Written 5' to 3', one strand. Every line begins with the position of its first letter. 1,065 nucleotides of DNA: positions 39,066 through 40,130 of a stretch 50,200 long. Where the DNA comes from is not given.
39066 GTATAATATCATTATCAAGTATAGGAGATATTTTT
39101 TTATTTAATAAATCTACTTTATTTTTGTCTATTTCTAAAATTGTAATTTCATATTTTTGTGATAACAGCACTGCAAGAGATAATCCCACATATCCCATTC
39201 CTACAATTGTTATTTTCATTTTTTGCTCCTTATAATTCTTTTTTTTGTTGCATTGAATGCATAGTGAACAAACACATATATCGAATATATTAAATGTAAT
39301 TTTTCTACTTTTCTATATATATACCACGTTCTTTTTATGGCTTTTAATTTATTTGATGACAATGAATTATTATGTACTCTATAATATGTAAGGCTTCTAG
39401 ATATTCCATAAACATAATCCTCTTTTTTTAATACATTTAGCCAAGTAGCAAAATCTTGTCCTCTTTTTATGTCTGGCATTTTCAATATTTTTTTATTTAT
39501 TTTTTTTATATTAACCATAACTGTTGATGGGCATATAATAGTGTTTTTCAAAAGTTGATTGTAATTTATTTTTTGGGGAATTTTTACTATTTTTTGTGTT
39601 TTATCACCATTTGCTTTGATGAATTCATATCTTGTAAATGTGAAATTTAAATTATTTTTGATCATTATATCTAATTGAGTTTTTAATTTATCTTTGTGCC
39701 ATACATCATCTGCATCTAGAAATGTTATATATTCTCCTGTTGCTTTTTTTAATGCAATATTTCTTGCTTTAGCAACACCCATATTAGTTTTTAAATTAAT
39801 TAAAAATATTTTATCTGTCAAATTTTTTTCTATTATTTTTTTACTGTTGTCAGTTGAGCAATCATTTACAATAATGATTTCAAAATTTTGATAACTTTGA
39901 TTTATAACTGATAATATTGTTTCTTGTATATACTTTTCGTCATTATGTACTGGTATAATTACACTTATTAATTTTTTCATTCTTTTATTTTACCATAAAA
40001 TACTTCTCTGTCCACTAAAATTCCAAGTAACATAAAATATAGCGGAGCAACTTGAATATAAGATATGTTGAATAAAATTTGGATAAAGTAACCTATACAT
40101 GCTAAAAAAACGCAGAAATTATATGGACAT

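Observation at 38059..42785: Paralog P6 is translationally coupled to an O-antigen-ligase-family protein, a GT2 and UDP-glucose dehydrogenase: candidate dedicated glycosylation module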

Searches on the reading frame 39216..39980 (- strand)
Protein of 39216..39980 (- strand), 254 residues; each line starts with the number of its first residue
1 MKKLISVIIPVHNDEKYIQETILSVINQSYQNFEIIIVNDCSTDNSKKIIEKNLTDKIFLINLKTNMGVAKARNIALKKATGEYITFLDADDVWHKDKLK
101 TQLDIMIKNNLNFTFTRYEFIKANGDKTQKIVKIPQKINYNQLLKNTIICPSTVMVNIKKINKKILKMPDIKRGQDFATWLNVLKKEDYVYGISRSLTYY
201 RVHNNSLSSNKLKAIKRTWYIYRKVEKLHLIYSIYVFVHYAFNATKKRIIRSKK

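Call 5: search_protein_families(library=pfam, proteins=[window:39216-39980:-], max_evalue=0.01)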
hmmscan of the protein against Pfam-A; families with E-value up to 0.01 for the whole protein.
window:39216-39980:- (254 aa): 3 families
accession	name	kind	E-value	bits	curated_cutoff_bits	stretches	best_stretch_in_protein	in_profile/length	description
PF00535.33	Glycos_transf_2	-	1.1e-40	139.7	23.3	1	6-165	1-167/168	Glycosyl transferase family 2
PF10111.15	Glyco_tranf_2_2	-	4.6e-17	62.9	27.3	1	6-158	1-161/276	Glycosyltransferase like family 2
PF13641.12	Glyco_tranf_2_3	-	1.8e-10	41.7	27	1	5-106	3-111/230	Glycosyltransferase like family 2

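Call 6: search_protein_families(library=ncbifam, proteins=[window:39216-39980:-], max_evalue=0.01)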
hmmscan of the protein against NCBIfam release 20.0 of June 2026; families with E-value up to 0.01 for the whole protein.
window:39216-39980:- (254 aa): 26 families (the best 25 are shown)
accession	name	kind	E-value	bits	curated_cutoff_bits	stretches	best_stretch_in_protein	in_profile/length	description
NF047683.1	TeichurnBiosyTuaG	equivalog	1.5e-86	290.1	400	1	2-249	5-252/252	teichuronic acid biosynthesis protein TuaG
NF007482.0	PRK10073.1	equivalog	1.8e-26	93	423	1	3-133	6-137/334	glycosyltransferase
NF053739.1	GlytfEpsEBac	equivalog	2e-25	89.3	450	1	5-239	3-242/265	glycosyltransferase EpsE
TIGR03937.1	PgaC_IcaA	equivalog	1.5e-19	70.3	422.3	1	3-108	45-152/407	poly-beta-1,6-N-acetyl-D-glucosamine synthase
NF007453.0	PRK10018.1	equivalog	3.4e-16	59.7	382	1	3-111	6-114/280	colanic acid biosynthesis glycosyltransferase WcaA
TIGR04017.1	WcaA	equivalog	9.6e-16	58.2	495.75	1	3-112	5-114/279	colanic acid biosynthesis glycosyltransferase WcaA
NF041875.1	EPS_EpsD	equivalog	4e-15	56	370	1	5-103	1-101/325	exopolysaccharide biosynthesis glycosyltransferase EpsD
NF050050.1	ProtGlycPglI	equivalog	2.1e-14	53.6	500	1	4-227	3-228/306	GalNAc(5)-diNAcBac-PP-undecaprenol beta-1,3-glucosyltransferase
TIGR03111.1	glyc2_xrt_Gpos1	hypoth_equivalog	1.6e-13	50.2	363.95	1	5-106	51-156/439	TIGR03111 family XrtG-associated glycosyltransferase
NF038299.1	EPS_HpsN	equivalog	2e-13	50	425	1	4-103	2-103/317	hormogonium polysaccharide biosynthesis glycosyltransferase HpsN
TIGR03965.1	mycofact_glyco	equivalog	2.4e-13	49.8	280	1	5-98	76-171/467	mycofactocin biosynthesis glycosyltransferase MftF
TIGR04283.1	glyco_like_mftF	equivalog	8e-13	48.5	182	1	5-110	1-101/221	TIGR04283 family arsenosugar biosynthesis glycosyltransferase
NF041394.1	GtaseAglG_Halo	equivalog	6.3e-12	45.4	440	1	5-101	3-102/304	glucosyl-dolichyl phosphate glucuronosyltransferase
NF038302.1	EPS_HpsE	equivalog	7.6e-12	44.8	300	1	5-98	3-103/307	hormogonium polysaccharide biosynthesis glycosyltransferase HpsE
NF050819.1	PolSacchBiosHfsG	equivalog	1.2e-08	34.5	500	1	4-119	13-130/302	polysaccharide biosynthesis protein HfsG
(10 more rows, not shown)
